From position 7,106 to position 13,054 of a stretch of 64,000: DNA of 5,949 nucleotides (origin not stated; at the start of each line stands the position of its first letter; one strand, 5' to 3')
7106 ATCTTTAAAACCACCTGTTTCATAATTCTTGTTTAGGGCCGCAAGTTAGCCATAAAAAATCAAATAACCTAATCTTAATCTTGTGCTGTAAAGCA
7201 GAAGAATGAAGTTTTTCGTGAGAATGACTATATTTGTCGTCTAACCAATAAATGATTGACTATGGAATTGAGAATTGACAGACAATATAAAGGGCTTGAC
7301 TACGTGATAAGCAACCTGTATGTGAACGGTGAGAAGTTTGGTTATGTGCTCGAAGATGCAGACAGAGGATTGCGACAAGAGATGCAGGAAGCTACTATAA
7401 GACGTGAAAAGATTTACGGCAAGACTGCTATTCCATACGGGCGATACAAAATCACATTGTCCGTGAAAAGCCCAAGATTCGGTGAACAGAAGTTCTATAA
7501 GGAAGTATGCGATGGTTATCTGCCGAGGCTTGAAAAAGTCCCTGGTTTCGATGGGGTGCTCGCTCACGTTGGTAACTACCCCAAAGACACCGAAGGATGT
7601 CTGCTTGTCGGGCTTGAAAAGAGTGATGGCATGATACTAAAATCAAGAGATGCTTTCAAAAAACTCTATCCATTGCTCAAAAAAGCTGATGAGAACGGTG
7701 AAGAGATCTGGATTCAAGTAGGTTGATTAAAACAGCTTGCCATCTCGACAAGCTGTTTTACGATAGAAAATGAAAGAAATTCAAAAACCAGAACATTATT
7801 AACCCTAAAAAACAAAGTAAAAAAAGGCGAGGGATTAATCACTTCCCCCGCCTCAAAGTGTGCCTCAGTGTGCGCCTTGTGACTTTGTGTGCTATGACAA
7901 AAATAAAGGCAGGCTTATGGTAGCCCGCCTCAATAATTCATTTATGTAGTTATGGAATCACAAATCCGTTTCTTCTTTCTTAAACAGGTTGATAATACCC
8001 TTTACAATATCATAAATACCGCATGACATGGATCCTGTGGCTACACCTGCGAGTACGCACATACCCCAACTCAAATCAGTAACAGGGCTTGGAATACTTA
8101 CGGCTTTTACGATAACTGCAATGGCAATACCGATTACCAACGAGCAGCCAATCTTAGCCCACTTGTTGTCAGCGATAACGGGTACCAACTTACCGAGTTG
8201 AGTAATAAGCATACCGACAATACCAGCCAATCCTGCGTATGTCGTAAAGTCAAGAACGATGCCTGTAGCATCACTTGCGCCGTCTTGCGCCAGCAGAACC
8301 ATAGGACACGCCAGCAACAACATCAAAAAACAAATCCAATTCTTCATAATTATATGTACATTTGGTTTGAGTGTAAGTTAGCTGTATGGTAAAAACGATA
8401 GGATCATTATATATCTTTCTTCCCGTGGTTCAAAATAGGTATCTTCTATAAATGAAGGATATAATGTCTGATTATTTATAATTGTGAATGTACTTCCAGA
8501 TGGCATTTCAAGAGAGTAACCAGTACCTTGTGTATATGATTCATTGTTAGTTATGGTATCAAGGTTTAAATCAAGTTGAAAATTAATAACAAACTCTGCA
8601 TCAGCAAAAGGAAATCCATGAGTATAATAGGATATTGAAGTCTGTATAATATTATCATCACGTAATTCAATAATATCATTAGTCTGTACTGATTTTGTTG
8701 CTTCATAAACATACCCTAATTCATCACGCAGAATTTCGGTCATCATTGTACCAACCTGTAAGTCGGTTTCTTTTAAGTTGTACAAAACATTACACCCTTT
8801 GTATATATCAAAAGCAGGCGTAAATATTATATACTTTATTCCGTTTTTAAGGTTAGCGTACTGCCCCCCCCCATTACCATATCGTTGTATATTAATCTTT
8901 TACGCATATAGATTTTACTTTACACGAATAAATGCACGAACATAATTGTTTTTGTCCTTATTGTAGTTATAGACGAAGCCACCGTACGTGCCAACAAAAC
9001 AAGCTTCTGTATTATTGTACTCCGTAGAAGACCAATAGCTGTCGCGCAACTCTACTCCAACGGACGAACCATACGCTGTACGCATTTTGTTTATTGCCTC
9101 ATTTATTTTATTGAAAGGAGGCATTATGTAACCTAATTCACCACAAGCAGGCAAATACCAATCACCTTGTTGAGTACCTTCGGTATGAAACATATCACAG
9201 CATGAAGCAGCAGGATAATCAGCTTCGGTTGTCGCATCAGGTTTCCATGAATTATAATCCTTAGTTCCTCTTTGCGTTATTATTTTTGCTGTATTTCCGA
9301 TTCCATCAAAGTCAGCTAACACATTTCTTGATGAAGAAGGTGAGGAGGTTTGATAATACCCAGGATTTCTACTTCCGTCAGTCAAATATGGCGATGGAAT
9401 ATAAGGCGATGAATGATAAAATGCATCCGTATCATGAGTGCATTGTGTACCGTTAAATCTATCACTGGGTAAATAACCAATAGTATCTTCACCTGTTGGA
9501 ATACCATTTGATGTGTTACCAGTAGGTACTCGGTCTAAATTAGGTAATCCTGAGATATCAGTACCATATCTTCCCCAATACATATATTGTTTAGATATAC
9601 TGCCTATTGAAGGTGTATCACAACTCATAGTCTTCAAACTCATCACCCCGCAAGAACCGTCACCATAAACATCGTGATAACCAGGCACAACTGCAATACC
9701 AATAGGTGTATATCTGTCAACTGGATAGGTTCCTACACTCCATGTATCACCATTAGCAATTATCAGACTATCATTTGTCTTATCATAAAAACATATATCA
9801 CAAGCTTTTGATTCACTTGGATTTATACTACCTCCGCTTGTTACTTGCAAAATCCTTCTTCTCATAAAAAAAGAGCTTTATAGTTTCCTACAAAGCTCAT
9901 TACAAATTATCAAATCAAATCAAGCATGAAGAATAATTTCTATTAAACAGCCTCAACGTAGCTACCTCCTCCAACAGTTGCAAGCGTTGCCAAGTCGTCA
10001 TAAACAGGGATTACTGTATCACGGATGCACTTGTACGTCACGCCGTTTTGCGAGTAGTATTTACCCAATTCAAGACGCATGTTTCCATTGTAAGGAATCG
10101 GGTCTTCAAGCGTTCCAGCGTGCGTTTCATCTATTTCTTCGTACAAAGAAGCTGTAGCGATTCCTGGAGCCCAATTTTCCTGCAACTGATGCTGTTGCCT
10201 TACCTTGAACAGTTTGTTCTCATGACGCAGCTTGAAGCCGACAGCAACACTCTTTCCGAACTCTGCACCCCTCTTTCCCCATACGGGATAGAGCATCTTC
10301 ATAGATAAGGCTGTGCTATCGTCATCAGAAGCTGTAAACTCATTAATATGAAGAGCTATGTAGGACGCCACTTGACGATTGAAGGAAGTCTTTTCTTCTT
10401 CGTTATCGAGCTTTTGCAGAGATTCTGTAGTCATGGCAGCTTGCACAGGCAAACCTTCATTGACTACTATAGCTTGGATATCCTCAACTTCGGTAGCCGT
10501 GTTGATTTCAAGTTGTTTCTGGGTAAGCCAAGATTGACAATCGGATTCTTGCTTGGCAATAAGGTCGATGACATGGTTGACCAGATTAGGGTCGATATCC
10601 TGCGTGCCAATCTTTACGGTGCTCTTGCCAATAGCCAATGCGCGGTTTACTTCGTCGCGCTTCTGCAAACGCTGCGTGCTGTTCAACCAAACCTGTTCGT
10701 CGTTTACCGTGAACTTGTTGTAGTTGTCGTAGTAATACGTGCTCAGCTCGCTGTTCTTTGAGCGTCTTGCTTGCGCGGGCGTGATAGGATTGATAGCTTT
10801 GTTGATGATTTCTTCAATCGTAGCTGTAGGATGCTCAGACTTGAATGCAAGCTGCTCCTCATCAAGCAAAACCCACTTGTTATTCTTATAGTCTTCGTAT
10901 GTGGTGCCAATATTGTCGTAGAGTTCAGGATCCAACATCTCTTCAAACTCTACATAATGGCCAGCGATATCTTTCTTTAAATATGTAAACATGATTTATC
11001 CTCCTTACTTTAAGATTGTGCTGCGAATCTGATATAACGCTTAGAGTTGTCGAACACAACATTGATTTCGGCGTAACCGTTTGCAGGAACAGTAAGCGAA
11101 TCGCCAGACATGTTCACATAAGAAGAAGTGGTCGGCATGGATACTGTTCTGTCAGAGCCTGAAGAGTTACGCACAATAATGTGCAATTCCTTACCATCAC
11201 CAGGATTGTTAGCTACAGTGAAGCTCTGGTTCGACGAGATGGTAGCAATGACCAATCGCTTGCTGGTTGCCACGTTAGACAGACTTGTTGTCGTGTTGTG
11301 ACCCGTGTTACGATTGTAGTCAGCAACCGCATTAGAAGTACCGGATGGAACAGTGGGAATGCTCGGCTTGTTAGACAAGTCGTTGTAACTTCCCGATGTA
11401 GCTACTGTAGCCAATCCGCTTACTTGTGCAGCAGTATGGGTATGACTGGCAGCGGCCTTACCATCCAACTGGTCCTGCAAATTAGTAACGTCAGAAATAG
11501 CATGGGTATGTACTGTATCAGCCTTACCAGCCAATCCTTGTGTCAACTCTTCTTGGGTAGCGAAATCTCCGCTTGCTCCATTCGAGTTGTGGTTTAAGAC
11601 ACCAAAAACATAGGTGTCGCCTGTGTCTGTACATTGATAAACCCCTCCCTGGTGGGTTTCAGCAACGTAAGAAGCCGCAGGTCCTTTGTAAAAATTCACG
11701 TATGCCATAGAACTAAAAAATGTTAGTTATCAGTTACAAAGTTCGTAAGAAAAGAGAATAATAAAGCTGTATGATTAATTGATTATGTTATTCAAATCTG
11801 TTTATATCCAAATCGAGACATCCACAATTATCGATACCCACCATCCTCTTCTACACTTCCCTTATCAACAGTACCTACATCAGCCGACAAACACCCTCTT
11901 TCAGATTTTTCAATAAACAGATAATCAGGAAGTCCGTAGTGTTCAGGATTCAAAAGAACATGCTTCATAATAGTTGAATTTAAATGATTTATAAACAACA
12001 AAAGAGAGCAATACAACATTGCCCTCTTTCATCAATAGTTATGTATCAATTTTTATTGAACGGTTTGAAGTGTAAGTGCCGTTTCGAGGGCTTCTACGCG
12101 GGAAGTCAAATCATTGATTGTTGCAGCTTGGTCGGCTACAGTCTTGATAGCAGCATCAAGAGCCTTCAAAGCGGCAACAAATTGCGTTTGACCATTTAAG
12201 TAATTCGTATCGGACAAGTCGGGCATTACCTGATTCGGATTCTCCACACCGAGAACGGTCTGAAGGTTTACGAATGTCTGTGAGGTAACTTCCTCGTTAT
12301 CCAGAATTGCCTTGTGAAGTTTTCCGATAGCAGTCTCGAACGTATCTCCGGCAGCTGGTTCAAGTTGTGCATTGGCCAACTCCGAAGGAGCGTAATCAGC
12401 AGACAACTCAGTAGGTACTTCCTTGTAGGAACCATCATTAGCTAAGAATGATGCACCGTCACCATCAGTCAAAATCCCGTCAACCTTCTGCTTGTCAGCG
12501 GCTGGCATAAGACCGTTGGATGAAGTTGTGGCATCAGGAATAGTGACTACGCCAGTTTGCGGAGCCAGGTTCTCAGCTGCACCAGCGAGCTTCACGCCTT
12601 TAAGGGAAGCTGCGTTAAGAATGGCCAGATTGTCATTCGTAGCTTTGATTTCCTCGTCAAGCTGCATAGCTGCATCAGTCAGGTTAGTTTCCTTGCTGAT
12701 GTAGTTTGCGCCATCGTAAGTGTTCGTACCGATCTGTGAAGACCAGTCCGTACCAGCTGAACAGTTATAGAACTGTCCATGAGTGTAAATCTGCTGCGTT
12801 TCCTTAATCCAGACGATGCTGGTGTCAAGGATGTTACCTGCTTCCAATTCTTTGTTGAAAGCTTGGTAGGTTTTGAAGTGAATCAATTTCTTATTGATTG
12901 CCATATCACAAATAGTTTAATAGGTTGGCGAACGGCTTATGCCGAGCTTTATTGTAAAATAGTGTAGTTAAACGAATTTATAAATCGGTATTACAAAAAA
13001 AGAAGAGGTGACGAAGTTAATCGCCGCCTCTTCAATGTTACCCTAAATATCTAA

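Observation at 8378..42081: Candidate system: poly-G ON/OFF switches on a family of basic-leader genes that includes a DGR-type target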

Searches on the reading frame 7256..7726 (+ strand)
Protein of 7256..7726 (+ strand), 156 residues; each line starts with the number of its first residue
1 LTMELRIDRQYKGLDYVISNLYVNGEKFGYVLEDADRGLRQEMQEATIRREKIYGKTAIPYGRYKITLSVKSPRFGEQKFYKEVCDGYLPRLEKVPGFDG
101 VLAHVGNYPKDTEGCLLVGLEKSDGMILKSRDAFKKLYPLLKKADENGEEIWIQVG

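Call 93: search_protein_families(library=phrogs, max_evalue=0.05, proteins=[window:7256-7726:+])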
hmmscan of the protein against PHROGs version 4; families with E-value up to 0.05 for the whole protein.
window:7256-7726:+ (156 aa): 1 family
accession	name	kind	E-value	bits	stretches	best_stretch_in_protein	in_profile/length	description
phrog_1501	-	unknown function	1.5e-25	90.8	1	6-152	11-153/159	-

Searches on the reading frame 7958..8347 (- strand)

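Call 10: search_protein_families(library=pfam, max_evalue=0.1, proteins=[window:7958-8347:-])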
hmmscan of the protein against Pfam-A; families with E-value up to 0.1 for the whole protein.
window:7958-8347:- (129 aa): 0 families

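Call 11: search_protein_families(library=phrogs, max_evalue=0.01, proteins=[window:7958-8347:-])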
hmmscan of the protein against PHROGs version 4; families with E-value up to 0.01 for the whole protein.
window:7958-8347:- (129 aa): 1 family
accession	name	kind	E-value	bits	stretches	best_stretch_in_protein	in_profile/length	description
phrog_1299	-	lysis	8.4e-08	32.9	1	39-118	12-83/100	holin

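Call 53: search_protein_families(library=pfam, max_evalue=0.05, proteins=[L019:11010-11528:+, L019:11609-12091:+, L026:1821-2792:+, L022:10323-10562:+])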
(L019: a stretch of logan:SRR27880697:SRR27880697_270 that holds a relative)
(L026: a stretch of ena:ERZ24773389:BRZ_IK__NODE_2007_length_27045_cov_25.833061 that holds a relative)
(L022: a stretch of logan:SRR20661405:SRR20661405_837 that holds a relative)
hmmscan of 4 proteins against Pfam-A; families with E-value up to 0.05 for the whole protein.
L019:11010-11528:+ (173 aa): 1 family
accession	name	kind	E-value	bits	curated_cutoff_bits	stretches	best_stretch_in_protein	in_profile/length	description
PF01777.24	Ribosomal_L27e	-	0.042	14.4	24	0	10-43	21-54/85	Ribosomal L27e protein family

L019:11609-12091:+ (161 aa): 0 families

L026:1821-2792:+ (324 aa): 0 families

L022:10323-10562:+ (80 aa): 1 family
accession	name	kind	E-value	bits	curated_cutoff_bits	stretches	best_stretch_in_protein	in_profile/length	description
PF03489.22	SapB_2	-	0.047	14.3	21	0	22-36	1-15/34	Saposin-like type B, region 2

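Call 54: search_protein_families(library=phrogs, max_evalue=0.01, proteins=[L019:11010-11528:+, L019:11609-12091:+, L026:1821-2792:+, L022:10323-10562:+])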
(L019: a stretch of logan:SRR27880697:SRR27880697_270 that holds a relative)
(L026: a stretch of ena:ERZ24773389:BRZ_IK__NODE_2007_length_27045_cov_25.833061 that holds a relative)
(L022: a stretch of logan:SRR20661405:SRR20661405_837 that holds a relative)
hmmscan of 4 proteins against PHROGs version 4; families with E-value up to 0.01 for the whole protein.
L019:11010-11528:+ (173 aa): 0 families

L019:11609-12091:+ (161 aa): 0 families

L026:1821-2792:+ (324 aa): 1 family
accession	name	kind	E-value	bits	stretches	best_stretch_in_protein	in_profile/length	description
phrog_4245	-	unknown function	3.2e-06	27.3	1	141-305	438-571/583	-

L022:10323-10562:+ (80 aa): 0 families

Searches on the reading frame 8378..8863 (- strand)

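Call 10: search_protein_families(library=pfam, max_evalue=0.1, proteins=[window:8378-8863:-])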
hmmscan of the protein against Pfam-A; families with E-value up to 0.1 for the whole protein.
window:8378-8863:- (161 aa): 0 families

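Call 11: search_protein_families(library=phrogs, max_evalue=0.01, proteins=[window:8378-8863:-])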
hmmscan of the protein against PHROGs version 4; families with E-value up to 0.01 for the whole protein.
window:8378-8863:- (161 aa): 0 families

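Call 53: search_protein_families(library=pfam, max_evalue=0.05, proteins=[L019:11010-11528:+, L019:11609-12091:+, L026:1821-2792:+, L022:10323-10562:+])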
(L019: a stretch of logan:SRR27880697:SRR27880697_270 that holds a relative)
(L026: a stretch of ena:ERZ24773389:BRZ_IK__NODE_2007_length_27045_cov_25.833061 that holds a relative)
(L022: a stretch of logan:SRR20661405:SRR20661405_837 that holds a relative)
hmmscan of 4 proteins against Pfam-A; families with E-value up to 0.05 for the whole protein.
L019:11010-11528:+ (173 aa): 1 family
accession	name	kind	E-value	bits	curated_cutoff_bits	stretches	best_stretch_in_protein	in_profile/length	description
PF01777.24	Ribosomal_L27e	-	0.042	14.4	24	0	10-43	21-54/85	Ribosomal L27e protein family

L019:11609-12091:+ (161 aa): 0 families

L026:1821-2792:+ (324 aa): 0 families

L022:10323-10562:+ (80 aa): 1 family
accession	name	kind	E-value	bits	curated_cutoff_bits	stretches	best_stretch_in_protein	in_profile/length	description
PF03489.22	SapB_2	-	0.047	14.3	21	0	22-36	1-15/34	Saposin-like type B, region 2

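Call 54: search_protein_families(library=phrogs, max_evalue=0.01, proteins=[L019:11010-11528:+, L019:11609-12091:+, L026:1821-2792:+, L022:10323-10562:+])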
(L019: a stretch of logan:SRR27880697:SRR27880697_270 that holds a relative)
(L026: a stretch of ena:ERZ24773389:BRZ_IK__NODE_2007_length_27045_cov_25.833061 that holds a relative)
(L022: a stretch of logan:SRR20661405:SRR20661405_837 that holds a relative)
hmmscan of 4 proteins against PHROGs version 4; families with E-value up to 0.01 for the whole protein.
L019:11010-11528:+ (173 aa): 0 families

L019:11609-12091:+ (161 aa): 0 families

L026:1821-2792:+ (324 aa): 1 family
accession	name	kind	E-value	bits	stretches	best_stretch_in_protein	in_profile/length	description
phrog_4245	-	unknown function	3.2e-06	27.3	1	141-305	438-571/583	-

L022:10323-10562:+ (80 aa): 0 families

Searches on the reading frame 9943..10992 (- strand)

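Call 10: search_protein_families(library=pfam, max_evalue=0.1, proteins=[window:9943-10992:-])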
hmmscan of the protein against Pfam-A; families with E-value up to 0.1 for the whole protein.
window:9943-10992:- (349 aa): 1 family
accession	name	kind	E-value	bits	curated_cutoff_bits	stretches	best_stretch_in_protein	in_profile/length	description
PF02839.19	CBM_5_12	-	0.011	16.2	26.2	0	251-277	10-37/44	Carbohydrate-binding module family 5/12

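Call 11: search_protein_families(library=phrogs, max_evalue=0.01, proteins=[window:9943-10992:-])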
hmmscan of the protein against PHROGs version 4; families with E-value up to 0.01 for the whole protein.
window:9943-10992:- (349 aa): 2 families
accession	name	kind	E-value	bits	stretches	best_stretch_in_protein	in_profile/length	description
phrog_30034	-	unknown function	5e-30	106.1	1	185-334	97-250/263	-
phrog_27545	-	unknown function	2.2e-25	90.6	1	221-325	18-120/146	-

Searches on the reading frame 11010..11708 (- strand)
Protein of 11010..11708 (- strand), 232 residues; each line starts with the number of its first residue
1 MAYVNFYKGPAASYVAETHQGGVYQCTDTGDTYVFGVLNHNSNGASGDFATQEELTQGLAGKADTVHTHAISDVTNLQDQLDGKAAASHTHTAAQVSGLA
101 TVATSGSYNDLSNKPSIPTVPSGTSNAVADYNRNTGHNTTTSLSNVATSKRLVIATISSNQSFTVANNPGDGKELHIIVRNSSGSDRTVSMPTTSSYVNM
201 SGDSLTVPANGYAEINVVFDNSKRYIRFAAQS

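Call 21: search_protein_families(library=phrogs, max_evalue=0.001, proteins=[window:11010-11708:-])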
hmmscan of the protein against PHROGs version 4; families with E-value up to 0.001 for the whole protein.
window:11010-11708:- (232 aa): 5 families
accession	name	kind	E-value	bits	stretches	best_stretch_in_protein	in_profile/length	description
phrog_17509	-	unknown function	9.9e-10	39.3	2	98-130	97-129/281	-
phrog_18185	-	tail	5.6e-08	33.7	1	77-128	312-361/399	tail fiber protein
phrog_10485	-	unknown function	1.5e-07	31.2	1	54-148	124-217/788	-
phrog_9574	-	tail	4.2e-07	29.7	1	65-159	473-568/773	tail protein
phrog_8443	-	tail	2.7e-05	24.2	1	48-168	233-351/636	tail fiber protein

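Call 112: search_protein_families(library=pfam, max_evalue=0.001, proteins=[window:11010-11708:-])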
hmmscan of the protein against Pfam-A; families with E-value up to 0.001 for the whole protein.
window:11010-11708:- (232 aa): 1 family
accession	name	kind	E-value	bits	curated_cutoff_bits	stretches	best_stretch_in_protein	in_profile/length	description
PF12789.12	PTR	-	5.9e-12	45.9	27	1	54-96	16-58/60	Phage tail repeat like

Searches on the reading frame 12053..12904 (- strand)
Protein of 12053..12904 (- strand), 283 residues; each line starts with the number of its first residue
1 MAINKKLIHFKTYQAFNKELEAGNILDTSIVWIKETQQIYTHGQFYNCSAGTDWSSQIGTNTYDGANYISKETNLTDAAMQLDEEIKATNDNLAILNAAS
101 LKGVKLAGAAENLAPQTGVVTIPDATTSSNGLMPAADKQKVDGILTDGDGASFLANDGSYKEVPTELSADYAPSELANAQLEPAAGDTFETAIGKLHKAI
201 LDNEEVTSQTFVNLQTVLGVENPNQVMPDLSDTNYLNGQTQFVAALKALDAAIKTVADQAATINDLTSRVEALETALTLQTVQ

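Call 21: search_protein_families(library=phrogs, max_evalue=0.001, proteins=[window:12053-12904:-])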
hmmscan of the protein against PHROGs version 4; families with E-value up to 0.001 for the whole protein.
window:12053-12904:- (283 aa): 1 family
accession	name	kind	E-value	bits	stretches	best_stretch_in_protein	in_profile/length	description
phrog_38707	-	unknown function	2e-05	24.4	1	116-159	332-375/675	-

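Call 93: search_protein_families(library=phrogs, max_evalue=0.05, proteins=[window:12053-12904:-])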
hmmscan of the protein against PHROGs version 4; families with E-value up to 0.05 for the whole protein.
window:12053-12904:- (283 aa): 4 families
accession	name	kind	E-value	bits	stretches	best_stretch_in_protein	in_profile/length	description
phrog_38707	-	unknown function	2e-05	24.4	1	116-159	332-375/675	-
phrog_6907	-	unknown function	0.0022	19.3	1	108-144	54-88/99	-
phrog_1857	-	connector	0.0096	17.4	1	162-205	32-72/78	head-tail connector protein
phrog_8437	-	unknown function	0.033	14.7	0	73-148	33-107/230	-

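Call 112: search_protein_families(library=pfam, max_evalue=0.001, proteins=[window:12053-12904:-])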
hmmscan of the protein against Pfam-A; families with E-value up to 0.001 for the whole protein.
window:12053-12904:- (283 aa): 0 families
